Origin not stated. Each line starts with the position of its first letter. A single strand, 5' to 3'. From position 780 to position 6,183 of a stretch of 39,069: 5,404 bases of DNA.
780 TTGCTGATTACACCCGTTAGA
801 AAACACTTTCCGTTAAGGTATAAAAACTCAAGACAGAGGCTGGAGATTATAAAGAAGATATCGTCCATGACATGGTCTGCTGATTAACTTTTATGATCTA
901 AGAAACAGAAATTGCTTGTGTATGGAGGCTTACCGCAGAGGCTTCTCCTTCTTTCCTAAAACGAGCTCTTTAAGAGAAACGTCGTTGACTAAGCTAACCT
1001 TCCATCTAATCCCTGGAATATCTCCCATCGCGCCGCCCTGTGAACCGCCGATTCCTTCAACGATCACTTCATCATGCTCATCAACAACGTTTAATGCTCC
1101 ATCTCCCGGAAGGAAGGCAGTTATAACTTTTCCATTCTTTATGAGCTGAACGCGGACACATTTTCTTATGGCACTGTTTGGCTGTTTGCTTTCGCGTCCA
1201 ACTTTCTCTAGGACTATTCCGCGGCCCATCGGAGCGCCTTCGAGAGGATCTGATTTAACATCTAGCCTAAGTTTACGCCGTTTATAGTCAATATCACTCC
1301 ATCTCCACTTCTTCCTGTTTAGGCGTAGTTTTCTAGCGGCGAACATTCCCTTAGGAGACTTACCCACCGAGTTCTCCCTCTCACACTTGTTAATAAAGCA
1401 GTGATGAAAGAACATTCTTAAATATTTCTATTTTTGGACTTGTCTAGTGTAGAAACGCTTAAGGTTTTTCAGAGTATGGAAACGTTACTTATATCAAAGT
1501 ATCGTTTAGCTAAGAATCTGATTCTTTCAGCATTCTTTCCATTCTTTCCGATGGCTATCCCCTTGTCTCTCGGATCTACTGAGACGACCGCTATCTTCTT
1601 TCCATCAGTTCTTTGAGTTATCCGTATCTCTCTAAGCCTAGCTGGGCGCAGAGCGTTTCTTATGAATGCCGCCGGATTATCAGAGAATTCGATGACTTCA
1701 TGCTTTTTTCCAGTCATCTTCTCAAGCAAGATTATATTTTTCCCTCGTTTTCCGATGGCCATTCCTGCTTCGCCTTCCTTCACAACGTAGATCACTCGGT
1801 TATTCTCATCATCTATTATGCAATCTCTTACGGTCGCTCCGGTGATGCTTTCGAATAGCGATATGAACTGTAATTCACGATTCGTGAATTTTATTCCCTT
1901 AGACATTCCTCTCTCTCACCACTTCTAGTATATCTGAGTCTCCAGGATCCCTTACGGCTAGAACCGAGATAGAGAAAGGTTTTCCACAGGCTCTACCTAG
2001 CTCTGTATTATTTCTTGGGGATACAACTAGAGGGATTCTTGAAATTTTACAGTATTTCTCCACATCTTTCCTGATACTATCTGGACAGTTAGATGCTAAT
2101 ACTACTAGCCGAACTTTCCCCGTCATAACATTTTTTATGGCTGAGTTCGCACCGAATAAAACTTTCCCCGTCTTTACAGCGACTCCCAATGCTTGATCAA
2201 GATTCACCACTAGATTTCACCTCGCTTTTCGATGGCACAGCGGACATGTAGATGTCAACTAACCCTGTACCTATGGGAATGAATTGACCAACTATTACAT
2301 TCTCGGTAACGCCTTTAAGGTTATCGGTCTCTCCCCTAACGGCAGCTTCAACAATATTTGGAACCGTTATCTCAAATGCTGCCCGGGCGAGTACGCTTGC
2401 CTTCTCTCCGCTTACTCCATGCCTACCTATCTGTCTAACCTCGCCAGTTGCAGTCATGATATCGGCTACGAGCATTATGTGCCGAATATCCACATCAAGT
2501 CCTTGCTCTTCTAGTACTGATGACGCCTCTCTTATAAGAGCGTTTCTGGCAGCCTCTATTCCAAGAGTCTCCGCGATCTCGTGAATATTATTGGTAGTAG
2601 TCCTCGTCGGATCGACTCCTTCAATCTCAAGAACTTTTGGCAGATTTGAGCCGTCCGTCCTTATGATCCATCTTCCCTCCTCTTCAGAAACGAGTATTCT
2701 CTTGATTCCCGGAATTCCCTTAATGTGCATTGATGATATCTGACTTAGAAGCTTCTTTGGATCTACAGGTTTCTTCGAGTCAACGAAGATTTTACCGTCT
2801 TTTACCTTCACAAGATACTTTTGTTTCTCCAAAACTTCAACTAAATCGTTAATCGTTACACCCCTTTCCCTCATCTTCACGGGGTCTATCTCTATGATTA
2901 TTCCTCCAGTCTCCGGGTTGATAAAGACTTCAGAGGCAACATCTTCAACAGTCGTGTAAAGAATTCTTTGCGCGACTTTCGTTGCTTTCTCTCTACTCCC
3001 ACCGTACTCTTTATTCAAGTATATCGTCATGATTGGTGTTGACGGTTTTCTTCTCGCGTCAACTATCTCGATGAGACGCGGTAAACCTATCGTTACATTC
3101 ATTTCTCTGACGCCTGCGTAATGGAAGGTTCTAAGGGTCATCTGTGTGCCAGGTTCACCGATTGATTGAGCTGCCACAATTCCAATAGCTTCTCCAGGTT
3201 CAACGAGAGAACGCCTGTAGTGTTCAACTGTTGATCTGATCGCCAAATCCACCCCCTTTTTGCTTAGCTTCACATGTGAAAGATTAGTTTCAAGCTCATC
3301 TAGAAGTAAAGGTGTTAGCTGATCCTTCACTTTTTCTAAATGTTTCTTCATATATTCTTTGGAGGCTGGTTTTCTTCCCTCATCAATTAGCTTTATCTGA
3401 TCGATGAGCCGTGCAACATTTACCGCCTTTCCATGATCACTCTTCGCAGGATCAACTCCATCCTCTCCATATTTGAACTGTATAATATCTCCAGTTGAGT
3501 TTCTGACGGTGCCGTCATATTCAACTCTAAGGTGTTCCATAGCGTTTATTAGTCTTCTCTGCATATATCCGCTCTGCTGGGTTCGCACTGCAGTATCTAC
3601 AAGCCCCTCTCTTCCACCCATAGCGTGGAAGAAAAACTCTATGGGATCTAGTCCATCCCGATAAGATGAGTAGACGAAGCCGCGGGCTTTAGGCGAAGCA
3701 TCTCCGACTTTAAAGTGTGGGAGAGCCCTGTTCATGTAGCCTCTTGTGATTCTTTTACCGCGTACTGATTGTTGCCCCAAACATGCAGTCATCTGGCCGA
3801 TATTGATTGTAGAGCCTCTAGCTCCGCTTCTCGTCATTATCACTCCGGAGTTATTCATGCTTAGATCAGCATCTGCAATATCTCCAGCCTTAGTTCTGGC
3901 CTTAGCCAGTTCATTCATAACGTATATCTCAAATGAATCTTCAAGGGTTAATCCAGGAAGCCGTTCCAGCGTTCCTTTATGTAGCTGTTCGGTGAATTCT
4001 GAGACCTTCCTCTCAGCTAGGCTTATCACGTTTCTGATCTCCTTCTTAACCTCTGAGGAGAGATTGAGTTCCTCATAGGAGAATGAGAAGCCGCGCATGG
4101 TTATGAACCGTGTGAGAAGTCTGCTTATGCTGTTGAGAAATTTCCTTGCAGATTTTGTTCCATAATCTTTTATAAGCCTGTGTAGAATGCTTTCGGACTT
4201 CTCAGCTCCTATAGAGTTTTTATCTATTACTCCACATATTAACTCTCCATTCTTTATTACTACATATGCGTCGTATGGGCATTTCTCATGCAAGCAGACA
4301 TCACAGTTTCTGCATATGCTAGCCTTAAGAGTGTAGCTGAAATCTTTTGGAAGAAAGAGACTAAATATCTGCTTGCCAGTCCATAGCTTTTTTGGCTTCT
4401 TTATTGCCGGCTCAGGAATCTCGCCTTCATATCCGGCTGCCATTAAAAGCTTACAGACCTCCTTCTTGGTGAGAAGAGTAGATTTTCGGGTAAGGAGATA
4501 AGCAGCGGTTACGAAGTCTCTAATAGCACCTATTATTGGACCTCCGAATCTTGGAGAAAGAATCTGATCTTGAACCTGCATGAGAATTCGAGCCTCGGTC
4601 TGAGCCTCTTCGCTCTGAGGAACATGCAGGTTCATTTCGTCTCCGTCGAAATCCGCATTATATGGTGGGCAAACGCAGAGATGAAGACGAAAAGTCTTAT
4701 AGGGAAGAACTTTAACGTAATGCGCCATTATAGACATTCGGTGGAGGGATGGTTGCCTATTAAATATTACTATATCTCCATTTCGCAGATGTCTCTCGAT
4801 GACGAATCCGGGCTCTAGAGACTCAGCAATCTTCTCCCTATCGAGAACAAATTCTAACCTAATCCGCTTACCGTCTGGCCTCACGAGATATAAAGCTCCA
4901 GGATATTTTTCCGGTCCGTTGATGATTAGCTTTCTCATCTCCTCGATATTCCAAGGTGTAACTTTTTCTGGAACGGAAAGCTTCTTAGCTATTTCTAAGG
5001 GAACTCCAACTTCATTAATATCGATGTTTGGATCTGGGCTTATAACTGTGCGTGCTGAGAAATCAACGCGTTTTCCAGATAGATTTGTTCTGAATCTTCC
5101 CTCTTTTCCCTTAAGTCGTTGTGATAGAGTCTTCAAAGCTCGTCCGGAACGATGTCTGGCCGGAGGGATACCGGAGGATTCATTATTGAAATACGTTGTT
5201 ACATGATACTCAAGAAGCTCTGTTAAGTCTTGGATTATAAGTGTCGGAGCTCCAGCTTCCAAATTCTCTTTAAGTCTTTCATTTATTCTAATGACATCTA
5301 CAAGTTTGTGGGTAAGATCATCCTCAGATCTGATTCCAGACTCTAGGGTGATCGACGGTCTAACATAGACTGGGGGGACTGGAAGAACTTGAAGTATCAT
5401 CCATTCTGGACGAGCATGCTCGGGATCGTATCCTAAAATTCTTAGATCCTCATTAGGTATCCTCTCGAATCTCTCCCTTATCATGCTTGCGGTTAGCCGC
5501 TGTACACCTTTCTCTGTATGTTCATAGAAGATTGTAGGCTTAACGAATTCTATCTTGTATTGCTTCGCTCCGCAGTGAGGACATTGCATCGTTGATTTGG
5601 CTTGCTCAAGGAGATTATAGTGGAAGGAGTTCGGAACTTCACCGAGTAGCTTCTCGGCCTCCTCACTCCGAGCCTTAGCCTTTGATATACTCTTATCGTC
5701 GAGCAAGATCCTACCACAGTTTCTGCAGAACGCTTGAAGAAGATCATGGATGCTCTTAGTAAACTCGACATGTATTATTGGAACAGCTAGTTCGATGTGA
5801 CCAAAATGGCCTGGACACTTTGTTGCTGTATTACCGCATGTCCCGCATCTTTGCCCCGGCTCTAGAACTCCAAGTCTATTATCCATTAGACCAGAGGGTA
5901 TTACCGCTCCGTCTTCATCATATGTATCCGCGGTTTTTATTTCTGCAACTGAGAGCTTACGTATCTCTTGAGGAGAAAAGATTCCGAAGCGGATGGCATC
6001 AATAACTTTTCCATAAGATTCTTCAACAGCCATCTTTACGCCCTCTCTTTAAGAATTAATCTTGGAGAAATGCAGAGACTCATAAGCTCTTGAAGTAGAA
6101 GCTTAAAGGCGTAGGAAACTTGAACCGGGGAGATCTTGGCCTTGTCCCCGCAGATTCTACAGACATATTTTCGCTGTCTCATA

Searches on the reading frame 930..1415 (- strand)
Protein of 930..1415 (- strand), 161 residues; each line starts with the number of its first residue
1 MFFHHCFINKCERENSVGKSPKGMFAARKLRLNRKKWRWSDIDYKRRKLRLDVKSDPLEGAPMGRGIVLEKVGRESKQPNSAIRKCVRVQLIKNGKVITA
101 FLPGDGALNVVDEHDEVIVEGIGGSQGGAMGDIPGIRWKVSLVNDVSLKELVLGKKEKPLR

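Call 65: search_protein_families(library=pfam, proteins=[window:930-1415:-], max_evalue=0.0001)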
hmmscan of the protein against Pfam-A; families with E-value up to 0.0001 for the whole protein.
window:930-1415:- (161 aa): 1 family
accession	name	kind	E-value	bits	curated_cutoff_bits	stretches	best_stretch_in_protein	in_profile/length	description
PF00164.32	Ribosom_S12_S23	-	8.2e-46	154.7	22.3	1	53-159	3-108/110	Ribosomal protein S12/S23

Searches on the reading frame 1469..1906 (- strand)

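Call 65: search_protein_families(library=pfam, proteins=[window:1469-1906:-], max_evalue=0.0001)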
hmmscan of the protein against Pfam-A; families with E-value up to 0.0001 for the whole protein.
window:1469-1906:- (145 aa): 3 families
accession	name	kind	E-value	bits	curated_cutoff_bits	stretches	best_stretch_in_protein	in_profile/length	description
PF07650.23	KH_2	-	3.2e-17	62.6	22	1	16-73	5-62/78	KH domain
PF13184.12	KH_5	-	3.2e-11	43.6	27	1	36-96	3-69/69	NusA-like KH domain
PF13083.13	KH_KhpA-B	-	1.4e-08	35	32.1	1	92-136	16-61/73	KhpA/KhpB, KH domain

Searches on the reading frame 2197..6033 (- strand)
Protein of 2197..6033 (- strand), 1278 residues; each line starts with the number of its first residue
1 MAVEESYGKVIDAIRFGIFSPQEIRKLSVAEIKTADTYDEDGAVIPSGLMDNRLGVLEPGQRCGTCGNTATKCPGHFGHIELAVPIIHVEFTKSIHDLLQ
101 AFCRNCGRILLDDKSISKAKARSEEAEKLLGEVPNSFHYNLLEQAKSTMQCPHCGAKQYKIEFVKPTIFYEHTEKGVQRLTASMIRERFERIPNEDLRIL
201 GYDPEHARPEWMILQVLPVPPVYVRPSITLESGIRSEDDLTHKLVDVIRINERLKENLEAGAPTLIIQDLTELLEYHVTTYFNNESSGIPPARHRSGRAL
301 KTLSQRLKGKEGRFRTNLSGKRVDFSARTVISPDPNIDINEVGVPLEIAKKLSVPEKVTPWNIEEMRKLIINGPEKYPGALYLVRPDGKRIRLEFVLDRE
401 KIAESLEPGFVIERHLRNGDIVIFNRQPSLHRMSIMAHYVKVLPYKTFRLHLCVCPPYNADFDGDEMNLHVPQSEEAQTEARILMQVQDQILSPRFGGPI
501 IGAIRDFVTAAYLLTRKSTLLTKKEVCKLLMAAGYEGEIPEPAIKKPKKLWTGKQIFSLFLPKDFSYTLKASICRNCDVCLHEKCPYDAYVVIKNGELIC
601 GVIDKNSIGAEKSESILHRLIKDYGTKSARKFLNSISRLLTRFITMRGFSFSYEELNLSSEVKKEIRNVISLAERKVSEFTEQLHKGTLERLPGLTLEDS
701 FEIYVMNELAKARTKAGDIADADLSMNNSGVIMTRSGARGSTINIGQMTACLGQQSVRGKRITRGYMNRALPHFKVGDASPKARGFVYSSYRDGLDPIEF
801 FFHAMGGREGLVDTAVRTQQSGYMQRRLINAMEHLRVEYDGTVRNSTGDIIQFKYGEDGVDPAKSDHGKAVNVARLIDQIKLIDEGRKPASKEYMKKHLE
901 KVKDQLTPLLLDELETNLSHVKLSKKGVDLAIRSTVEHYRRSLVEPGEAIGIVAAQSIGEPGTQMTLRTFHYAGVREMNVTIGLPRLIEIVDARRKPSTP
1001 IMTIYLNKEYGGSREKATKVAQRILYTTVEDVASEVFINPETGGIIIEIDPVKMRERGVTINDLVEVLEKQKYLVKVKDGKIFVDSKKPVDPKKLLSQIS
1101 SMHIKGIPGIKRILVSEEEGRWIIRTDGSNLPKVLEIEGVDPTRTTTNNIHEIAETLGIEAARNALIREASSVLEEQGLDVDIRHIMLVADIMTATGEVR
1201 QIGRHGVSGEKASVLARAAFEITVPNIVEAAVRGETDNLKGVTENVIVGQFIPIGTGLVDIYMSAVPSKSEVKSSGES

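Call 65: search_protein_families(library=pfam, proteins=[window:2197-6033:-], max_evalue=0.0001)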
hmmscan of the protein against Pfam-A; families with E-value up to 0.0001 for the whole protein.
window:2197-6033:- (1278 aa): 5 families
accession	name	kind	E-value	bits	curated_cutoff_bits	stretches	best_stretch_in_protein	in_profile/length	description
PF04997.17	RNA_pol_Rpb1_1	-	6.4e-94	315.2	39.7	1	10-318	3-312/312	RNA polymerase Rpb1, domain 1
PF04998.22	RNA_pol_Rpb1_5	-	5.8e-90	301.8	28.5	1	794-1213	1-265/267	RNA polymerase Rpb1, domain 5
PF00623.25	RNA_pol_Rpb1_2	-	5.2e-73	245.2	25.3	1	320-487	1-166/166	RNA polymerase Rpb1, domain 2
PF04983.23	RNA_pol_Rpb1_3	-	1.5e-51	175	28.9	1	490-654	1-160/162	RNA polymerase Rpb1, domain 3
PF05000.22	RNA_pol_Rpb1_4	-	4.5e-31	107.4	24.8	1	683-787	4-107/107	RNA polymerase Rpb1, domain 4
